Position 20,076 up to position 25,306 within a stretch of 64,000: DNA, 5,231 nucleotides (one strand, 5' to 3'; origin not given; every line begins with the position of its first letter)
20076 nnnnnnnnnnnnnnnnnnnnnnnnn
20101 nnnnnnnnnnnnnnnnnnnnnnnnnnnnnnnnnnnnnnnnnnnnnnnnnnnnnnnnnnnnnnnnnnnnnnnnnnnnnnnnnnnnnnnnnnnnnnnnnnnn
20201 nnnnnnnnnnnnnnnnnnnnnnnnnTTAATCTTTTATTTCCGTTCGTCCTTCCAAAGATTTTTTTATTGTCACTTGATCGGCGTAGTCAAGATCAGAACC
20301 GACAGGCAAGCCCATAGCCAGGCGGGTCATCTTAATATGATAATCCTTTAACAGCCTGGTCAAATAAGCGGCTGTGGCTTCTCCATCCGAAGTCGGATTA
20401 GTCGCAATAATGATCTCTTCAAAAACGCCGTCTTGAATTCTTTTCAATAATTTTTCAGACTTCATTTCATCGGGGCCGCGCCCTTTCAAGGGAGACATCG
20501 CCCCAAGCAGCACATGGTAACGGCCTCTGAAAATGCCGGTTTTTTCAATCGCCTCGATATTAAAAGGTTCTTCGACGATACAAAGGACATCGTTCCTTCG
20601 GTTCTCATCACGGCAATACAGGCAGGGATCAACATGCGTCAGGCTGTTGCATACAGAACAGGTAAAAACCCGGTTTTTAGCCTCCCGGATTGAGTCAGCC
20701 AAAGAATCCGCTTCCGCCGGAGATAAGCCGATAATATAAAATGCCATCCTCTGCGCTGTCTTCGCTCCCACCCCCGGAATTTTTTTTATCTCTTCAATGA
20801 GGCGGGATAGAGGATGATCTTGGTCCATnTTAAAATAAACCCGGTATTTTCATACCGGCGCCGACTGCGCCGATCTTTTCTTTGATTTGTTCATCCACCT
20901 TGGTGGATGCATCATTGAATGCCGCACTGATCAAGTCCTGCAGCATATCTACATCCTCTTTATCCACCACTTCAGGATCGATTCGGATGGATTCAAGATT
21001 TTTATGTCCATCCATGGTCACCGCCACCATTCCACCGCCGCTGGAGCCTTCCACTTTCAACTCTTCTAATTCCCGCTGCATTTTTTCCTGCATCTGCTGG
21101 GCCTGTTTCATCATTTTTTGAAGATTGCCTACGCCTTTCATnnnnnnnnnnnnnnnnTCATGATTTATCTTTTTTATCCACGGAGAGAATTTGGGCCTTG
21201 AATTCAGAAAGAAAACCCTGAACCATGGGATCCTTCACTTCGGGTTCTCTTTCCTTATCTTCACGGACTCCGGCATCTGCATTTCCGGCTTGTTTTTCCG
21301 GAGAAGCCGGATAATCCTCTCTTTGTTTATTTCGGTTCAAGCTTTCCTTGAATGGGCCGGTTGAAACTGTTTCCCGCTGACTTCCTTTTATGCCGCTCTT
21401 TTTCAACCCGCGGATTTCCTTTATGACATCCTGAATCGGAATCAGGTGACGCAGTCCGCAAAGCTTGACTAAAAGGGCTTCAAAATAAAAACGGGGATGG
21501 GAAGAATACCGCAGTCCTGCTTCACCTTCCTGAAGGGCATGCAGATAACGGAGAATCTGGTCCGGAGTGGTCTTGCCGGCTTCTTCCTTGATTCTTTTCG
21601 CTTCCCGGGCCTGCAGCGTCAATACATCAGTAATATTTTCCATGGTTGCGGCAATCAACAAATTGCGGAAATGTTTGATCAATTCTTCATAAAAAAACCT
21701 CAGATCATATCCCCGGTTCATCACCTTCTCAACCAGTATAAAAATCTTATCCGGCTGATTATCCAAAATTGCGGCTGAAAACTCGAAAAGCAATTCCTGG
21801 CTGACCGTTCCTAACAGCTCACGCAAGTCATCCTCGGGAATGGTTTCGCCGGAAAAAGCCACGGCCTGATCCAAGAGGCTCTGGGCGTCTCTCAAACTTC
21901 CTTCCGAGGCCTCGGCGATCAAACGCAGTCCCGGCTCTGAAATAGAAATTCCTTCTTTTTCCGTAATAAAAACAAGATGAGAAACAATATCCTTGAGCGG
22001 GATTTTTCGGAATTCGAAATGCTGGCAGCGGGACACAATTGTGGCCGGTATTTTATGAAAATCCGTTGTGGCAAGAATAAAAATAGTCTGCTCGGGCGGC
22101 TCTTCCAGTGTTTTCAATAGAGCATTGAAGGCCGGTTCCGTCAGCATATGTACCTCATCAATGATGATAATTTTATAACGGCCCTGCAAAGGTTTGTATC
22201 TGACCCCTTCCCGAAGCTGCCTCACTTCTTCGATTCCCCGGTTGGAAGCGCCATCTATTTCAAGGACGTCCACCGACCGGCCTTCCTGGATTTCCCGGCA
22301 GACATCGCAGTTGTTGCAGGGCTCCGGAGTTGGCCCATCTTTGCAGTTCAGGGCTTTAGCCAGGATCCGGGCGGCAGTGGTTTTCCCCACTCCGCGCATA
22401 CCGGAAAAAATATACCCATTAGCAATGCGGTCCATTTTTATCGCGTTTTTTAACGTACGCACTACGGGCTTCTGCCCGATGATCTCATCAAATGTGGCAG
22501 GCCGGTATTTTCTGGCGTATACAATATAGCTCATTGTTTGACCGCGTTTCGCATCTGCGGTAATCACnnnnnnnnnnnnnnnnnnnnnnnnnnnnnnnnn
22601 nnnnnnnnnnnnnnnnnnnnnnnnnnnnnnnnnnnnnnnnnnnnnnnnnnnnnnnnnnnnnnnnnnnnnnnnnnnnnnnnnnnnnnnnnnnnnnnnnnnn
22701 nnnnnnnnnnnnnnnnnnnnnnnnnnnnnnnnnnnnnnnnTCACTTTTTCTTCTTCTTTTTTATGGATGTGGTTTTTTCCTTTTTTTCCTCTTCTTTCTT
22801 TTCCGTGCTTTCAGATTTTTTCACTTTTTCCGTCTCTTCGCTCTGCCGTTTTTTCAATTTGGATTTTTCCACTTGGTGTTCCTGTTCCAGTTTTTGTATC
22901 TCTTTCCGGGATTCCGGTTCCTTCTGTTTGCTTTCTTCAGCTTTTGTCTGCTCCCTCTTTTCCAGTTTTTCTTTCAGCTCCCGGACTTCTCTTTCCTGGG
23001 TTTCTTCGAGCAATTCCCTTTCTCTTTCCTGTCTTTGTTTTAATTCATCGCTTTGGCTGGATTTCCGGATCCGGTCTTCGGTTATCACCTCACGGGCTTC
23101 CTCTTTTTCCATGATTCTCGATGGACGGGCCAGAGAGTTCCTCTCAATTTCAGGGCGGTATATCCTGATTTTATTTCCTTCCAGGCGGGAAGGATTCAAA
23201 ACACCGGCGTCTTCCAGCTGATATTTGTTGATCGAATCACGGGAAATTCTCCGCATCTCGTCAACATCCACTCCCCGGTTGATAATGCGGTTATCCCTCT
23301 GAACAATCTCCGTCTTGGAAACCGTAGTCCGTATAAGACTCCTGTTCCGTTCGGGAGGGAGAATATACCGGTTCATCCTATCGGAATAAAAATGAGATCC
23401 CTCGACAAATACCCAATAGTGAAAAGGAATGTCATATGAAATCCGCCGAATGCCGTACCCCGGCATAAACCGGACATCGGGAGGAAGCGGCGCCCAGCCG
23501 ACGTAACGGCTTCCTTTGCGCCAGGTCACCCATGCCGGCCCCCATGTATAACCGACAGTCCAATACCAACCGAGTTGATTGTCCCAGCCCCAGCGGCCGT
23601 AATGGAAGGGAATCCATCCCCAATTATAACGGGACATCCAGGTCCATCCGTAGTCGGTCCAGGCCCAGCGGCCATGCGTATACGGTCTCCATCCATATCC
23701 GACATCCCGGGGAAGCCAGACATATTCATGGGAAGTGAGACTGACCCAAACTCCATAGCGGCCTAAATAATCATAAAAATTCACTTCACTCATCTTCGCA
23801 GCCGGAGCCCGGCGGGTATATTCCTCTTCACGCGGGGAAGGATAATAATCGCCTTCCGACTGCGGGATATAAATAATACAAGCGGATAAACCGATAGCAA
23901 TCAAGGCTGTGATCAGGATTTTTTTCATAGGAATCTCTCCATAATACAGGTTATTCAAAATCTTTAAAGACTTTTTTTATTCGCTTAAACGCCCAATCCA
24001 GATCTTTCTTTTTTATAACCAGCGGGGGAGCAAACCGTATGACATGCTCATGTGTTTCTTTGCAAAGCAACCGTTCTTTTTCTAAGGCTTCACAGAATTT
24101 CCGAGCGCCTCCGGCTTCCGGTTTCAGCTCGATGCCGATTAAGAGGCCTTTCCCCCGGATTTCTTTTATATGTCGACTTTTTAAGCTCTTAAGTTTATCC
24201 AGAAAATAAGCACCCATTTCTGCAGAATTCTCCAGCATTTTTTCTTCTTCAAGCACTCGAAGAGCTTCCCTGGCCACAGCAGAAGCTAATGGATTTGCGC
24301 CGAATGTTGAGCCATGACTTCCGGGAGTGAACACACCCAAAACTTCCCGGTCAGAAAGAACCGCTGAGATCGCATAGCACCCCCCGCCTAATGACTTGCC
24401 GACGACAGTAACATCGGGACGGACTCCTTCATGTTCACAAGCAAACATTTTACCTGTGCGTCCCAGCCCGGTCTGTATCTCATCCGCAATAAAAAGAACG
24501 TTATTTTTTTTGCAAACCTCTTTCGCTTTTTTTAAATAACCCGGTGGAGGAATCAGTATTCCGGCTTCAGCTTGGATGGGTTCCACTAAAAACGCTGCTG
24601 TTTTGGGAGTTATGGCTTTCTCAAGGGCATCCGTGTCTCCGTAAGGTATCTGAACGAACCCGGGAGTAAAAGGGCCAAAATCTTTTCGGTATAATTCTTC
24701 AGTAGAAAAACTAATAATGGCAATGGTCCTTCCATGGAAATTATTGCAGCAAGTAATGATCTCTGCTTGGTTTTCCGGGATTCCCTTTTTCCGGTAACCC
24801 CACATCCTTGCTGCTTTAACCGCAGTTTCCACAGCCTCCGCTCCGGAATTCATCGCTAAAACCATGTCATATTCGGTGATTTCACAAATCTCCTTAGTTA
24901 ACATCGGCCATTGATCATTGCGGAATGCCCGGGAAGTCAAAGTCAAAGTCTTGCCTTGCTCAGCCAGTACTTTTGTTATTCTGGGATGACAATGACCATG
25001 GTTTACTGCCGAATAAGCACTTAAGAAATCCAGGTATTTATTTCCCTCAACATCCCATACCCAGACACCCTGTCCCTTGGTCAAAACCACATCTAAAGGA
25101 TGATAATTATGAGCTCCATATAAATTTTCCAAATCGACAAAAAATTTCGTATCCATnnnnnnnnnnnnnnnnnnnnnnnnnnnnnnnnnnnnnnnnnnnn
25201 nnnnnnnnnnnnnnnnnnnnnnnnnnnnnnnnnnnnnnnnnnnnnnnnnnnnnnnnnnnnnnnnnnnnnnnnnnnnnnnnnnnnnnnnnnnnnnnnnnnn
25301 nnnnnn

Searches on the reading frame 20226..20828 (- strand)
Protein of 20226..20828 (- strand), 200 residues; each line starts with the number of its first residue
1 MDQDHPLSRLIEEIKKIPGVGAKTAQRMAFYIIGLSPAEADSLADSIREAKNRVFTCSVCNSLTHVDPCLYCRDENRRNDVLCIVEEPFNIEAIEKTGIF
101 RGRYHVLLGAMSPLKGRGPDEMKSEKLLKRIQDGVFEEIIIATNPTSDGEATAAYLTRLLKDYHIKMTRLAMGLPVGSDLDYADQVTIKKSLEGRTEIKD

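Call 78: search_protein_families(library=pfam, proteins=[window:20226-20828:-], max_evalue=0.0001)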
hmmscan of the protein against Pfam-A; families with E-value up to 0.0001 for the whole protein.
window:20226-20828:- (200 aa): 4 families
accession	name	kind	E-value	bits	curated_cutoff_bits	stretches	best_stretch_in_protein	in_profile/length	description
PF13662.12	Toprim_4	-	6.5e-21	74.8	25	1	81-171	2-85/85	Toprim domain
PF21176.3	RecR_HhH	-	1.3e-14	54.1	27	1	8-50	2-44/45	RecR, helix-hairpin-helix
PF21175.2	RecR_C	-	3e-11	42.9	22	1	173-196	1-24/24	RecR, C-terminal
PF01751.28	Toprim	-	1.3e-09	38.5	23.1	1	81-169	1-95/96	Toprim domain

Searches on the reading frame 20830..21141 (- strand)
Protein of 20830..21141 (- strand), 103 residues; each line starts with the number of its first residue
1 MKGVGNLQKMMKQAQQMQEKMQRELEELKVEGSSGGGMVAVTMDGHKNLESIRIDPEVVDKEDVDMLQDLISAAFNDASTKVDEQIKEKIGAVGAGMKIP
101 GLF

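Call 78: search_protein_families(library=pfam, proteins=[window:20830-21141:-], max_evalue=0.0001)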
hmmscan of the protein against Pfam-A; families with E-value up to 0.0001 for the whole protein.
window:20830-21141:- (103 aa): 1 family
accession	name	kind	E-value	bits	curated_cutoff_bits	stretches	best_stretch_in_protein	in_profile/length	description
PF02575.21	YbaB_DNA_bd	-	1.8e-30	105.4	25.5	1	11-97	1-90/91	YbaB/EbfC DNA-binding family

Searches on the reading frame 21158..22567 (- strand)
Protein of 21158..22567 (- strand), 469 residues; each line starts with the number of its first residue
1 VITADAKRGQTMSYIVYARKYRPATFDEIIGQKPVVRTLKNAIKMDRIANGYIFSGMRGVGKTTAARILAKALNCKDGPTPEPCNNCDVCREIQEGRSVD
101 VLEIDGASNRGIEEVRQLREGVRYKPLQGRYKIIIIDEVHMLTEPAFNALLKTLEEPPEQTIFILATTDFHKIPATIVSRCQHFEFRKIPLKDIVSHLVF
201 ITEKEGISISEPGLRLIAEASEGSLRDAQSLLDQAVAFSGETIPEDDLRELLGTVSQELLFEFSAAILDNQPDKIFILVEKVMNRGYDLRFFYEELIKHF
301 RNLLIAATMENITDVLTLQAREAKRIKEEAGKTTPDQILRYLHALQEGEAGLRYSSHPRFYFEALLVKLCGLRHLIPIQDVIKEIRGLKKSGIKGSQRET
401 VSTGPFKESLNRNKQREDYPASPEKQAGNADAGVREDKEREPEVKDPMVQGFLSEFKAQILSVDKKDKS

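Call 78: search_protein_families(library=pfam, proteins=[window:21158-22567:-], max_evalue=0.0001)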
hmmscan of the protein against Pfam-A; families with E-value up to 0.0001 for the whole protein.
window:21158-22567:- (469 aa): 9 families
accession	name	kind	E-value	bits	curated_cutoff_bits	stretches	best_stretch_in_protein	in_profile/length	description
PF13177.12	DNA_pol3_delta2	-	6.4e-47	160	27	1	32-189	2-160/161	DNA polymerase III, delta subunit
PF12169.13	DNA_pol3_gamma3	-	4.1e-16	59.5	24.4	1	245-383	3-141/143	DNA polymerase III subunits gamma and tau domain III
PF22608.2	DNAX_ATPase_lid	-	1.7e-15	57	27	1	194-240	2-48/49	DNA polymerase III clamp loader subunit, ATPase lid domain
PF00004.35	AAA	-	1.2e-12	48.9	21.2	1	53-184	2-126/131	ATPase family associated with various cellular activities (AAA)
PF07724.20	AAA_2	-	2.7e-06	27.9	27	1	53-156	7-101/166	AAA domain (Cdc48 subfamily)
PF05496.18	RuvB_N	-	3.1e-06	27.5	27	1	22-105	2-91/159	Holliday junction DNA helicase RuvB P-loop domain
PF13401.12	AAA_22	-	1.1e-05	26.2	27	1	53-165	9-120/130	AAA domain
PF13604.12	AAA_30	-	5.7e-05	23.4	27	0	53-159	22-117/191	AAA domain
PF13173.12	AAA_14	-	7.1e-05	23.3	27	0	52-164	5-95/129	AAA domain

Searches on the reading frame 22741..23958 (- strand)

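Call 78: search_protein_families(library=pfam, proteins=[window:22741-23958:-], max_evalue=0.0001)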
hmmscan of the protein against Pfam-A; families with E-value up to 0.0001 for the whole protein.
window:22741-23958:- (405 aa): 1 family
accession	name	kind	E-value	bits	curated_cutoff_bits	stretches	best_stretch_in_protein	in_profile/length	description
PF20245.3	DUF6600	-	8.1e-30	103.4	27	1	63-161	2-101/102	Family of unknown function (DUF6600)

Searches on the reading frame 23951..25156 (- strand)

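Call 78: search_protein_families(library=pfam, proteins=[window:23951-25156:-], max_evalue=0.0001)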
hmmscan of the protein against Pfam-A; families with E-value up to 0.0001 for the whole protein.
window:23951-25156:- (401 aa): 2 families
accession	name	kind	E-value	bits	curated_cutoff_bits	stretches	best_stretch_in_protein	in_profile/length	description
PF00202.27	Aminotran_3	-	8e-134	446.8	30.5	1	13-396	1-402/403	Aminotransferase class-III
PF00155.27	Aminotran_1_2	-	6.7e-06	26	19.7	1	168-378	116-336/361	Aminotransferase class I and II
